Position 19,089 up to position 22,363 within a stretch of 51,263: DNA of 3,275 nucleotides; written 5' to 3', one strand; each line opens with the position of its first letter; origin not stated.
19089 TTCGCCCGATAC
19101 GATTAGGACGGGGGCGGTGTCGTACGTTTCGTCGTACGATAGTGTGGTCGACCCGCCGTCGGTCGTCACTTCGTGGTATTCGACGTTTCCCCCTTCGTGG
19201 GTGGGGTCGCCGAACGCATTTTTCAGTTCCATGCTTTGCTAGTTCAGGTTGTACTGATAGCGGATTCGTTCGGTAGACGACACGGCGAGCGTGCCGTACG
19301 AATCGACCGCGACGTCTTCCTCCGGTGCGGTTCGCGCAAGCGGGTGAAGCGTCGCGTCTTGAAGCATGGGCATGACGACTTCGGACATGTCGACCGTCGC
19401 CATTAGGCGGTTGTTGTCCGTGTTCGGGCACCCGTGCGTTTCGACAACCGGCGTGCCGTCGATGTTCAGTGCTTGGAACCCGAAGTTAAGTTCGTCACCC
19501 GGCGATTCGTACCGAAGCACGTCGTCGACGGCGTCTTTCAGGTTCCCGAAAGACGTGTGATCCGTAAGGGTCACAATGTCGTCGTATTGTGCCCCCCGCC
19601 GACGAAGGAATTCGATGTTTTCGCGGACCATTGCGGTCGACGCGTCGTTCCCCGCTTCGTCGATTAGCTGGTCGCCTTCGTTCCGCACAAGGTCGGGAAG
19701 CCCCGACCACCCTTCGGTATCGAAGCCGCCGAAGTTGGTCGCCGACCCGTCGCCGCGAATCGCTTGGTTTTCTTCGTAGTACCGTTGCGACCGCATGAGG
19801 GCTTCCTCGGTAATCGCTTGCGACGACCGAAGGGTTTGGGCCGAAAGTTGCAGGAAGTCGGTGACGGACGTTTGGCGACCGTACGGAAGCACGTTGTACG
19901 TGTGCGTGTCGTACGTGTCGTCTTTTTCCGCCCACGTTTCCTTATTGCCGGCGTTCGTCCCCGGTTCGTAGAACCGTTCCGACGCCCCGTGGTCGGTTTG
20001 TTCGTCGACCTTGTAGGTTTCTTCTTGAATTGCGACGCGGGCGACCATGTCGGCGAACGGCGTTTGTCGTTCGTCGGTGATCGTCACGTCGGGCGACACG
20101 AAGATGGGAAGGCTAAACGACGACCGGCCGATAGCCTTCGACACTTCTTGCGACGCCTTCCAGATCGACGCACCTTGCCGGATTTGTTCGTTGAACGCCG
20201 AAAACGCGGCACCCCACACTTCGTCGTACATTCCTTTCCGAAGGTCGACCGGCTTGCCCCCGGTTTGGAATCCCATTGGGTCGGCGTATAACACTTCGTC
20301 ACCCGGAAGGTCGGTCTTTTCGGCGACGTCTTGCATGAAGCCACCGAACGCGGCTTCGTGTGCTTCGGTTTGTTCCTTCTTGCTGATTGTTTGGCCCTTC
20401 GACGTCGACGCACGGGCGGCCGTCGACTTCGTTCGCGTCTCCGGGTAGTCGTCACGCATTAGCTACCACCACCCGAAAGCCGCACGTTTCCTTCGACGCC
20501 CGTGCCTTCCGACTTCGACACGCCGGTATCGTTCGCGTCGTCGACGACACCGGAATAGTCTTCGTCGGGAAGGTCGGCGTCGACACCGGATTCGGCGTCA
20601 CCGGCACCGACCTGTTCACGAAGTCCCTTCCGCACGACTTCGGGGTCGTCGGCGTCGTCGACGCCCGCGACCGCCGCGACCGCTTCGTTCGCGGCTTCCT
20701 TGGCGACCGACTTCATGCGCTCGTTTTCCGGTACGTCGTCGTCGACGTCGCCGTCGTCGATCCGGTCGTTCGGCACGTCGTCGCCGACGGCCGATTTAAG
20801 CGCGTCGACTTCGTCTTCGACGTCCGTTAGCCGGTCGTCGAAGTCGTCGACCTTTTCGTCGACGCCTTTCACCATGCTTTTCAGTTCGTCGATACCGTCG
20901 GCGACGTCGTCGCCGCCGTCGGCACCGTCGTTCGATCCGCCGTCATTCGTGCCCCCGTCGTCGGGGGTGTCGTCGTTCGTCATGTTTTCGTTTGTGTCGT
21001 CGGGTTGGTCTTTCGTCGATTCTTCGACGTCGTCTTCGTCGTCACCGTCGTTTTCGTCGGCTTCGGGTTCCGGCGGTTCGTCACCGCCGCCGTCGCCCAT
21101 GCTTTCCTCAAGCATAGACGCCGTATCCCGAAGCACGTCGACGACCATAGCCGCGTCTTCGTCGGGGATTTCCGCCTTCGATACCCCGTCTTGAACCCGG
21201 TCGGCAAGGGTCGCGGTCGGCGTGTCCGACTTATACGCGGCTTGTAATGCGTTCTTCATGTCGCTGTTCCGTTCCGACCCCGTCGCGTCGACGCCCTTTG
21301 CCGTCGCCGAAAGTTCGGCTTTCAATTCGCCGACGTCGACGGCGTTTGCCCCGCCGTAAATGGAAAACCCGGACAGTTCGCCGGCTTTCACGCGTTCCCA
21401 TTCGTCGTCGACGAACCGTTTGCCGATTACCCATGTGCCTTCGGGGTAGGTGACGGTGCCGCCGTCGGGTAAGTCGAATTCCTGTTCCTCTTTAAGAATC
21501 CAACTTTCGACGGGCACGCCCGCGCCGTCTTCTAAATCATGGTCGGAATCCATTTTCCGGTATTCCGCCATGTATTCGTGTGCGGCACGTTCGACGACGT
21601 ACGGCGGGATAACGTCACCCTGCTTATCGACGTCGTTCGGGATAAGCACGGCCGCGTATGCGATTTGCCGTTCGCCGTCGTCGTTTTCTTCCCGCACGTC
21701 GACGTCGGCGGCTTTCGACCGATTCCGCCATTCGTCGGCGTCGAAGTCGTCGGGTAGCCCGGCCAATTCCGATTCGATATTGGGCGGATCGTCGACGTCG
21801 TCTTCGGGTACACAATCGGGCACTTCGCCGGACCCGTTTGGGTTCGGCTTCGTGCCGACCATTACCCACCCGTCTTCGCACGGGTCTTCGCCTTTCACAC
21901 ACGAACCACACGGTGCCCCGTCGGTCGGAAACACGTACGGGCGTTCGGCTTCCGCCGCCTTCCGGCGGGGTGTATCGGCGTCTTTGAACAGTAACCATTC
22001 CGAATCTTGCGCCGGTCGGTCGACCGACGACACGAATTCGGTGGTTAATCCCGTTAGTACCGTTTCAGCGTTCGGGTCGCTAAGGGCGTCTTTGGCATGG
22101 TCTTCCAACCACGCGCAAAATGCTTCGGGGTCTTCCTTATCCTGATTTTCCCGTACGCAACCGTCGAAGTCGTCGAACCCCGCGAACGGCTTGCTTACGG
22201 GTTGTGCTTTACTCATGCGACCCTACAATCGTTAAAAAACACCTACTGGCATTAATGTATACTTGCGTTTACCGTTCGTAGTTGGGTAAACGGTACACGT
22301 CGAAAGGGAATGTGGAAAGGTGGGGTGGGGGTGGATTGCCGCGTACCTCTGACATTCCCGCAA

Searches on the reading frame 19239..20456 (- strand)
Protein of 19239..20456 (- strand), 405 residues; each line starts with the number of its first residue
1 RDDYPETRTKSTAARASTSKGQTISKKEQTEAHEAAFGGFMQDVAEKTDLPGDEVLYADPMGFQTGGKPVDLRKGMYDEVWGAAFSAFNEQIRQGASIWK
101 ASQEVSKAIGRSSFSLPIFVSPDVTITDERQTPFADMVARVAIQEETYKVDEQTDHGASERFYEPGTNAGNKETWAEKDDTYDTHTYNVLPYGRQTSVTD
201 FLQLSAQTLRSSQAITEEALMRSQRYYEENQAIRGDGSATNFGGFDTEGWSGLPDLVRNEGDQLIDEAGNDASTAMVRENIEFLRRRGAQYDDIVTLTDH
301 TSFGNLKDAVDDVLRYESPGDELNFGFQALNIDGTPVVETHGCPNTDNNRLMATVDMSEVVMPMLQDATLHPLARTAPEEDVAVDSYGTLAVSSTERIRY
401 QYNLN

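Call 14: search_protein_families(library=pfam, proteins=[window:19239-20456:-], max_evalue=0.001)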
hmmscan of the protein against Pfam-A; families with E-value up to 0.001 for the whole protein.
window:19239-20456:- (405 aa): 0 families

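Call 15: search_protein_families(library=phrogs, proteins=[window:19239-20456:-], max_evalue=0.00001)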
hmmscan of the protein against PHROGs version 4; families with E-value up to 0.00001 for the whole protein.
window:19239-20456:- (405 aa): 1 family
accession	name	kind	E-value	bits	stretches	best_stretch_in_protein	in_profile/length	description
phrog_25898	-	head and packaging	1.2e-120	404.2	1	10-404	6-393/394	major head protein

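Call 37: search_dna_similar(query=window:19239-20456:-, collection=phages, mode=protein, max_rows=15)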
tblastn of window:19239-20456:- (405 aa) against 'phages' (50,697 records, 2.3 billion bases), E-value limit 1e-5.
Records with a match: 6; places in all: 6; records where one place covers at least 80% of the query: 6.
Best place of each record, by identity: <60% 6.
By first word of the organism name: Haloarcula 6.
By host as written in the record: Haloarcula hispanica 2; Haloarcula californiae 2; Haloarcula sinaiiensis 2.
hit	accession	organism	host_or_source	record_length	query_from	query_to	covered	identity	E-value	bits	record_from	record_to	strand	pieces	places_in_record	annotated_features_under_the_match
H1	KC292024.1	Haloarcula hispanica tailed virus 2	Haloarcula hispanica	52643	21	404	95%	46.8%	3e-105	347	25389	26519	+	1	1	39: major capsid protein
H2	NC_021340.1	Haloarcula hispanica tailed virus 2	Haloarcula hispanica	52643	21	404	95%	46.8%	3e-105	347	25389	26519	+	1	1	39: major head protein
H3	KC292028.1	Haloarcula californiae tailed virus 2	Haloarcula californiae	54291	24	404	94%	45.4%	7e-96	319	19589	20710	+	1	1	33: major capsid protein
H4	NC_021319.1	Haloarcula californiae tailed virus 2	Haloarcula californiae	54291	24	404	94%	45.4%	7e-96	319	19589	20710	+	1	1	33: major head protein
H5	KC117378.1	Haloarcula sinaiiensis tailed virus 1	Haloarcula sinaiiensis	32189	49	390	84%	28.5%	3e-37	149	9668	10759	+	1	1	14: capsid protein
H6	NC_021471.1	Haloarcula sinaiiensis tailed virus 1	Haloarcula sinaiiensis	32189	49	390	84%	28.5%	3e-37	149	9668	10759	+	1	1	14: major head protein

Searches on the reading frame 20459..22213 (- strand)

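Call 14: search_protein_families(library=pfam, proteins=[window:20459-22213:-], max_evalue=0.001)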
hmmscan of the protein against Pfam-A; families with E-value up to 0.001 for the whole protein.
window:20459-22213:- (584 aa): 1 family
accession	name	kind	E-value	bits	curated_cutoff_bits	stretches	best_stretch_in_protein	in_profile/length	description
PF14550.11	Peptidase_S78_2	-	2.1e-28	99.3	24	1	178-291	8-124/126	Putative phage serine protease XkdF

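Call 15: search_protein_families(library=phrogs, proteins=[window:20459-22213:-], max_evalue=0.00001)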
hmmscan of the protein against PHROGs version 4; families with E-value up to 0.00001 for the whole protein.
window:20459-22213:- (584 aa): 8 families
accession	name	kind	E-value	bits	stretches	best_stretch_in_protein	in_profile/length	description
phrog_33677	-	head and packaging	6.4e-67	227.9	2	168-557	142-561/564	head maturation protease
phrog_1530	-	other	1.9e-28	100.8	1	176-302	240-362/379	DNA methyltransferase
phrog_3017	-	head and packaging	5.9e-27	95.9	1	171-308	40-173/402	head maturation protease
phrog_34096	-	head and packaging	6.8e-17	62.4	1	181-286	132-232/412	head maturation protease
phrog_15223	-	other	4.8e-15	57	1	174-307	5-131/199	protease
phrog_13242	-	unknown function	9.8e-12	45.6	1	177-292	315-426/450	-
phrog_19260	-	unknown function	6.7e-11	43.1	1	175-355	40-210/253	-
phrog_14859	-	DNA, RNA and nucleotide metabolism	2.2e-07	31.2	1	183-294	248-364/373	RNA ligase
